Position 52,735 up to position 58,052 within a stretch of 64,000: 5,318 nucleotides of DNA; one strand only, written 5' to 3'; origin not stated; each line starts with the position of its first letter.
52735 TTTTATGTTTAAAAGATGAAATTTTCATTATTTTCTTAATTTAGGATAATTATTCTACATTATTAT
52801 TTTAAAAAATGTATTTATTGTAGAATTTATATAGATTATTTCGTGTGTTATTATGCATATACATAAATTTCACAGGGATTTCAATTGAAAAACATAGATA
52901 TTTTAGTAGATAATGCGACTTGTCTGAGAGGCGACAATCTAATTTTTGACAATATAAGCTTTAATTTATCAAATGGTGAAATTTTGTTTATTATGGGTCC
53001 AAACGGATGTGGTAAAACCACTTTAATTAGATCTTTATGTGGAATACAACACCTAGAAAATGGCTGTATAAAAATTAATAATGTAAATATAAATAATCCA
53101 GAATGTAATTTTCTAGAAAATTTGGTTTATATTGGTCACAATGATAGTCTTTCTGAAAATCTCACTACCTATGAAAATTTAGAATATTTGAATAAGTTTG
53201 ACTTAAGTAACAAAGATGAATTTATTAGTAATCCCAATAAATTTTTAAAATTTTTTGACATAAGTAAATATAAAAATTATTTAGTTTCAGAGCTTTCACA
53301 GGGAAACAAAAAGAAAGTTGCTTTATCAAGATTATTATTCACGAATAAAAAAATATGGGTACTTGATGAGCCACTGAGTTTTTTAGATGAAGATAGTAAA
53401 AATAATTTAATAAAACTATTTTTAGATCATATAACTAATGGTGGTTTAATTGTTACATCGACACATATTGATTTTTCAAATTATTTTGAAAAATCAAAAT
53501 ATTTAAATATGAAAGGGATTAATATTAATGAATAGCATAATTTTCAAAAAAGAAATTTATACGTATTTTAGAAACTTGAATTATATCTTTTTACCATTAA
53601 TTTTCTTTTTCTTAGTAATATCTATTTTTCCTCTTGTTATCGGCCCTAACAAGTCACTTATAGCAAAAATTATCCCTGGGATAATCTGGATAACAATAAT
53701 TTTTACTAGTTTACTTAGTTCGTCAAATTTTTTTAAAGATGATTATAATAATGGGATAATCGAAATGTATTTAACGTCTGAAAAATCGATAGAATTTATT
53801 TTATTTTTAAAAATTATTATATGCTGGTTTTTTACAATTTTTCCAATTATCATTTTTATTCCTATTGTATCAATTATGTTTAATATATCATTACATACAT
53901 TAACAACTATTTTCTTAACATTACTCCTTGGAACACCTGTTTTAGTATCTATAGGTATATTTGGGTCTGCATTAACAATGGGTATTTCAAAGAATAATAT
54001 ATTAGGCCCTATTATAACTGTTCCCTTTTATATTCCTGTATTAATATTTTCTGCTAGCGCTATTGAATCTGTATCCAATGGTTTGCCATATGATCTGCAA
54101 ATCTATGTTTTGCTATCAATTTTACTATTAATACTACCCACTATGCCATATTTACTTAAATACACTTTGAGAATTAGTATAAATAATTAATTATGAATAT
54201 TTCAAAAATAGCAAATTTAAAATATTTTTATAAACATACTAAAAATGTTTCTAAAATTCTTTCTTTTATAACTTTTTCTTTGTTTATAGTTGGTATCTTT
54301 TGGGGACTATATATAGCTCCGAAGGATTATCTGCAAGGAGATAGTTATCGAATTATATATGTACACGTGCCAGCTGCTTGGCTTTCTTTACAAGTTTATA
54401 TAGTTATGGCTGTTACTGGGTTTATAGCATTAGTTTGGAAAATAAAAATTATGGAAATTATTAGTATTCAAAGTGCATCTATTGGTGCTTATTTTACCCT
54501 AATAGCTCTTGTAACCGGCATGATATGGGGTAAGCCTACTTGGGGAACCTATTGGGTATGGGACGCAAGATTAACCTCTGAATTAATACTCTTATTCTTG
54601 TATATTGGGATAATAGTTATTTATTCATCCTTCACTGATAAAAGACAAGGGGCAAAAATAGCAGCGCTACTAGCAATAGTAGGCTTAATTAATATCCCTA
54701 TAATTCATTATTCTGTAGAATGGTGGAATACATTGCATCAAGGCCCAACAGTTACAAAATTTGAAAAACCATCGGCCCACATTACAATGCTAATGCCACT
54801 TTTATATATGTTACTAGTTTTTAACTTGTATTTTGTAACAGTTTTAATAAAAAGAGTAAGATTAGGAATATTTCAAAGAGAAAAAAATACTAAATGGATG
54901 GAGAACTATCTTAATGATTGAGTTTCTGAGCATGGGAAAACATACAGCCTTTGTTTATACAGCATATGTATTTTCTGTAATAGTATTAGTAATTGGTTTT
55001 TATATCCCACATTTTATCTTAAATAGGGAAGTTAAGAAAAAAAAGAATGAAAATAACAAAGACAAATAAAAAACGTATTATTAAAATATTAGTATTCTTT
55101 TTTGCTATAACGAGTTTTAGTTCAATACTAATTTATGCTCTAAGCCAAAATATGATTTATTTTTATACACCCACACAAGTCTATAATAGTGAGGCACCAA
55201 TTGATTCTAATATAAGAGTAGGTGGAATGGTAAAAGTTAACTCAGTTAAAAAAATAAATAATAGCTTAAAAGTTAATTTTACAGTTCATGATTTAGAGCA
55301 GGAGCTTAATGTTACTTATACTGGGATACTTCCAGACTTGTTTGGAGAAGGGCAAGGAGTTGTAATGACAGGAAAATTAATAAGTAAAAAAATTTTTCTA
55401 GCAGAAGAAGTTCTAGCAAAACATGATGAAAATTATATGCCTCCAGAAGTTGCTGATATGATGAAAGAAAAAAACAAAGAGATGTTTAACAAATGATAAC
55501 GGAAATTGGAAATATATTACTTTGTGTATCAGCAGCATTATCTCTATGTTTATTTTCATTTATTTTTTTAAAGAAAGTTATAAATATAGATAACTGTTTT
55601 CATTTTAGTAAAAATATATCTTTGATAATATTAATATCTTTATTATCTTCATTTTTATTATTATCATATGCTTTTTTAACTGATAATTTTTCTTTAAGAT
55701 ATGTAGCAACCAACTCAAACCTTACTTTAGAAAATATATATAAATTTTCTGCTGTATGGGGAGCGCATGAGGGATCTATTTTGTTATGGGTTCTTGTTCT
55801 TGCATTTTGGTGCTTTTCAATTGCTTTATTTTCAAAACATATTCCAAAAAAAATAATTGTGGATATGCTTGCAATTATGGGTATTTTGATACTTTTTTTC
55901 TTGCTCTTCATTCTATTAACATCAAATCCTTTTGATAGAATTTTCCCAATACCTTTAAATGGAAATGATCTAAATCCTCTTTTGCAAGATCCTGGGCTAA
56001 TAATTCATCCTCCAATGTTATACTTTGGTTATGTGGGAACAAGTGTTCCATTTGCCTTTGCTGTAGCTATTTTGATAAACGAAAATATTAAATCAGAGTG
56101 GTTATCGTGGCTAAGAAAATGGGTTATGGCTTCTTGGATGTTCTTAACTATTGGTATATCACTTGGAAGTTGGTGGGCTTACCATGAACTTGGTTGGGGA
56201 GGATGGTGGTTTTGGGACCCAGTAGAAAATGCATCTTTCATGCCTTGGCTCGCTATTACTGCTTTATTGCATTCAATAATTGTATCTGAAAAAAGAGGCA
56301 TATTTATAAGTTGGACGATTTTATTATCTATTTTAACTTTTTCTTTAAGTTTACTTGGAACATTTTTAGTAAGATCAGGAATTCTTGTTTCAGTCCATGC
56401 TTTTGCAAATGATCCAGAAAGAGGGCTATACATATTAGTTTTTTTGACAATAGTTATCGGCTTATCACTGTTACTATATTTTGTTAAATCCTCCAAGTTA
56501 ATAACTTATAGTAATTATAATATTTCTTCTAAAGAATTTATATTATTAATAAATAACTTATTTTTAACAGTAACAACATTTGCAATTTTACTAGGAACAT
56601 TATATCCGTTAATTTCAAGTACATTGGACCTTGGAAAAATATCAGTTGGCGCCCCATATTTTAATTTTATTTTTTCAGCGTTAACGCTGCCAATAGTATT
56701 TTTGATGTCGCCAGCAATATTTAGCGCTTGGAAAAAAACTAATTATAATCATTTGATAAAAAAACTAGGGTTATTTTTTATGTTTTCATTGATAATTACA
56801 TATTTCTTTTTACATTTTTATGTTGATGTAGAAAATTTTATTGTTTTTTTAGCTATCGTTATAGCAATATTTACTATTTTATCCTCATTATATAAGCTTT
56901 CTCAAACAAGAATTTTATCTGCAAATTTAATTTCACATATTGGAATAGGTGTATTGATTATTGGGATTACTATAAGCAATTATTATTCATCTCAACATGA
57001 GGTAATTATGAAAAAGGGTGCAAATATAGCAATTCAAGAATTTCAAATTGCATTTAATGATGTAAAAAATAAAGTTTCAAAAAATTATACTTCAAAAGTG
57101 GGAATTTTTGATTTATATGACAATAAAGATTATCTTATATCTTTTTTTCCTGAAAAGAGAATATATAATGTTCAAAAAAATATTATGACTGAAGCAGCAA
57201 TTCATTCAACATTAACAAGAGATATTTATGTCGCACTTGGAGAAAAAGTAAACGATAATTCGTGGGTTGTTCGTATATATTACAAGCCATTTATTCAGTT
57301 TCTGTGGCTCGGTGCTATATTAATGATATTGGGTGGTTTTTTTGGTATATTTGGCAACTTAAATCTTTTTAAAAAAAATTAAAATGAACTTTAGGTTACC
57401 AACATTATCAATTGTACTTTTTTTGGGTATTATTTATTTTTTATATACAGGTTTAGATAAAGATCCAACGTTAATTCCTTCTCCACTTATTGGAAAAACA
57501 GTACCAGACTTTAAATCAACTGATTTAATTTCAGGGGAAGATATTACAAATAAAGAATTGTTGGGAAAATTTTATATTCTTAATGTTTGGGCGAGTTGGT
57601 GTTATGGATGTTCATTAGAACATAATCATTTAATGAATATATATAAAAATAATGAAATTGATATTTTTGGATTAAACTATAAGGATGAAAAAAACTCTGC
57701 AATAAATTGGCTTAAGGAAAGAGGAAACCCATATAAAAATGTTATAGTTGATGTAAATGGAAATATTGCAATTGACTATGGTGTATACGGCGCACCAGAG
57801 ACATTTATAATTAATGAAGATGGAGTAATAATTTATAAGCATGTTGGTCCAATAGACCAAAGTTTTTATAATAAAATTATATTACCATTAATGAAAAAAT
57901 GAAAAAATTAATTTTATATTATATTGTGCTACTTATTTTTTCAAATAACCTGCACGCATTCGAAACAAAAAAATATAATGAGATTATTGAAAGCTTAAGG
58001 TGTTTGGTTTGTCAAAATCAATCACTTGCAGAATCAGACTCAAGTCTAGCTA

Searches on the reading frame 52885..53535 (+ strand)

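Call 57: search_protein_families(library=ncbifam, proteins=[window:52885-53535:+], max_evalue=1e-10)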
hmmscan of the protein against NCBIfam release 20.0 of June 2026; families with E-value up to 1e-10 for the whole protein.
window:52885-53535:+ (216 aa): 138 families (the best 25 are shown)
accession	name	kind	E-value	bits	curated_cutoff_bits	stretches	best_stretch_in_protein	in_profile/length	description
NF010061.0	PRK13538.1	equivalog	1.6e-52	178.1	195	1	8-209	8-206/211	cytochrome c biogenesis heme-transporting ATPase CcmA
TIGR01189.1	ccmA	equivalog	7.1e-49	166.2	131.6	1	9-198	4-189/198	heme ABC exporter ATP-binding protein CcmA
NF010062.0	PRK13540.1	equivalog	2.9e-31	108.8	274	1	17-198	13-189/200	cytochrome c biogenesis protein CcmA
TIGR03608.1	L_ocin_972_ABC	subfamily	8.8e-30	103.7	254.85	1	15-194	8-192/206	putative bacteriocin export ABC transporter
NF010063.0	PRK13541.1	equivalog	6.3e-27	94.7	200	1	19-197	15-184/195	cytochrome c biogenesis protein CcmA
TIGR03265.1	PhnT2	equivalog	1.9e-25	89.9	457.7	1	19-175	18-173/353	putative 2-aminoethylphosphonate ABC transporter ATP-binding protein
NF043075.1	MMSYN1_0197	equivalog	9e-25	87.3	550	1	16-174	13-170/341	spermidine/putrescine ABC transporter ATP-binding protein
TIGR01188.1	drrA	subfamily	4.6e-24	85.2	312.45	1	21-194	9-182/302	daunorubicin resistance ABC transporter, ATP-binding protein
NF040840.2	tungstate_WtpC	equivalog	1.1e-23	84.1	440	1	21-180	16-174/347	tungstate ABC transporter ATP-binding protein WtpC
TIGR02673.1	FtsE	equivalog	1.5e-23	83.6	264.85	1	19-194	16-195/214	cell division ATP-binding protein FtsE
NF000355.4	ribo_prot_ABC_F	equivalog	2.6e-23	82.7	380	1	8-192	316-483/499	ribosomal protection-like ABC-F family protein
TIGR03864.1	PQQ_ABC_ATP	hypoth_equivalog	3e-23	82.5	302.25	1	16-194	12-191/236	ABC transporter, ATP-binding subunit, PQQ-dependent alcohol dehydrogenase system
NF008653.0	PRK11650.1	subfamily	9.8e-23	80.8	432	1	16-170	15-168/357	sn-glycerol-3-phosphate ABC transporter ATP-binding protein UgpC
NF006987.0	PRK09452.1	equivalog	1.3e-22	80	482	1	16-170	28-181/378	spermidine/putrescine ABC transporter ATP-binding protein PotA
NF040729.1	ABC_ATP_SaoA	equivalog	6.7e-22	78.1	360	1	17-176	17-172/248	ABC transporter ATP-binding protein SaoA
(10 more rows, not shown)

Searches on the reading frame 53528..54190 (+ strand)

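Call 57: search_protein_families(library=ncbifam, proteins=[window:53528-54190:+], max_evalue=1e-10)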
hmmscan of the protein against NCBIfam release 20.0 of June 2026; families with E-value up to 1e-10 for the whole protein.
window:53528-54190:+ (220 aa): 1 family
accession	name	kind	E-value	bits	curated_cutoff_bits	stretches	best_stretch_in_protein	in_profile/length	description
TIGR01190.1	ccmB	equivalog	1e-46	159.3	156.2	1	5-208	1-204/211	heme exporter protein CcmB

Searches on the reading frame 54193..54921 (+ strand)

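Call 57: search_protein_families(library=ncbifam, proteins=[window:54193-54921:+], max_evalue=1e-10)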
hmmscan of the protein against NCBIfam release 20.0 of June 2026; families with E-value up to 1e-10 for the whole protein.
window:54193-54921:+ (242 aa): 1 family
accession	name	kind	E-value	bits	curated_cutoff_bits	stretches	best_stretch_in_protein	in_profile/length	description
TIGR01191.1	ccmC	subfamily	1.8e-75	253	186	1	43-225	1-183/184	heme ABC transporter permease CcmC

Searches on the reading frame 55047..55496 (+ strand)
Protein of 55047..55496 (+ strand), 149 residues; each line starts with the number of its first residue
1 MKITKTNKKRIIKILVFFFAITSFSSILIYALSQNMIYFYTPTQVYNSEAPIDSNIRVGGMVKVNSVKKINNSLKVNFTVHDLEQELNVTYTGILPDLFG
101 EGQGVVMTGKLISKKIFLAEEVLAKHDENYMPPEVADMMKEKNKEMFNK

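Call 57: search_protein_families(library=ncbifam, proteins=[window:55047-55496:+], max_evalue=1e-10)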
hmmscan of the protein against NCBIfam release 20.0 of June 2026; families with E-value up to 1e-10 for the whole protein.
window:55047-55496:+ (149 aa): 8 families
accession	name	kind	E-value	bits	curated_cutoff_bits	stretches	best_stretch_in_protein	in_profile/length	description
NF009729.0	PRK13254.1-3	equivalog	3.1e-54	182.8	171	1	5-145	3-143/155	cytochrome c maturation protein CcmE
NF009638.0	PRK13165.1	equivalog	6.5e-47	159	186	1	6-146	4-150/161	cytochrome c maturation protein CcmE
NF009731.0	PRK13254.1-5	equivalog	1.4e-45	154.7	152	1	7-143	4-139/155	cytochrome c maturation protein CcmE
NF009727.0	PRK13254.1-1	equivalog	4.1e-44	149.8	126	1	5-144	3-141/144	cytochrome c maturation protein CcmE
NF009637.0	PRK13159.1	equivalog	2.9e-38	131.4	247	1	5-142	3-139/156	cytochrome c maturation protein CcmE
NF009728.0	PRK13254.1-2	equivalog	1.7e-37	128.6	221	1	5-143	3-140/153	cytochrome c maturation protein CcmE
NF009635.0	PRK13150.1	equivalog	1e-35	122.9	264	1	7-144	5-148/159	cytochrome c maturation protein CcmE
NF009730.0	PRK13254.1-4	equivalog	1.9e-26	92.9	310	1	6-143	25-160/165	cytochrome c maturation protein CcmE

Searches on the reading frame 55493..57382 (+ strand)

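Call 57: search_protein_families(library=ncbifam, proteins=[window:55493-57382:+], max_evalue=1e-10)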
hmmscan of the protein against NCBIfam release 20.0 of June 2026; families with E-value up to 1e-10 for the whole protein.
window:55493-57382:+ (629 aa): 3 families
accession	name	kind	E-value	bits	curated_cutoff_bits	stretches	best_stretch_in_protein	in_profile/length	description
TIGR00353.1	nrfE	subfamily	1.3e-201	671.4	569.05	1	53-621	1-574/578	heme lyase CcmF/NrfE family subunit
TIGR03145.1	cyt_nit_nrfE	subfamily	2.3e-200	667.5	927.3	1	1-619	1-630/631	heme lyase NrfEFG subunit NrfE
NF007691.0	PRK10369.1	subfamily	9.9e-138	460.4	394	1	4-619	6-565/573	heme lyase NrfEFG subunit NrfE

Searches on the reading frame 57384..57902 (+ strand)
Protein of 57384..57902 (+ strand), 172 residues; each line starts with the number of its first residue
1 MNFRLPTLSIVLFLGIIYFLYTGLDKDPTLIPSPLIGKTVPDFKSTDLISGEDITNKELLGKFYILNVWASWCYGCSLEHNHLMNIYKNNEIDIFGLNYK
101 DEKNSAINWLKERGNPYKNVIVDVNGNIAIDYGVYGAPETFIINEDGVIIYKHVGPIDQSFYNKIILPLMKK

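Call 57: search_protein_families(library=ncbifam, proteins=[window:57384-57902:+], max_evalue=1e-10)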
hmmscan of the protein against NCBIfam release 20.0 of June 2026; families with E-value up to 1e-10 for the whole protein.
window:57384-57902:+ (172 aa): 4 families
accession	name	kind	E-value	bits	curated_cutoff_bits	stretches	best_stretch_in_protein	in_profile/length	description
TIGR00385.1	dsbE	subfamily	2.7e-49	167.1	123.15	1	12-172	7-173/173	DsbE family thiol:disulfide interchange protein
NF011941.0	PRK15412.1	equivalog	5.7e-38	130.3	359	1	25-171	30-177/185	thiol:disulfide interchange protein DsbE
NF002854.0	PRK03147.1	subfamily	1.6e-17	64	170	1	9-158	14-161/176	thiol-disulfide oxidoreductase ResA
NF041202.1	StoA_CxxC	exception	8e-13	48.6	210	1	47-159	39-154/163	endospore biogenesis thiol-disulfide oxidoreductase StoA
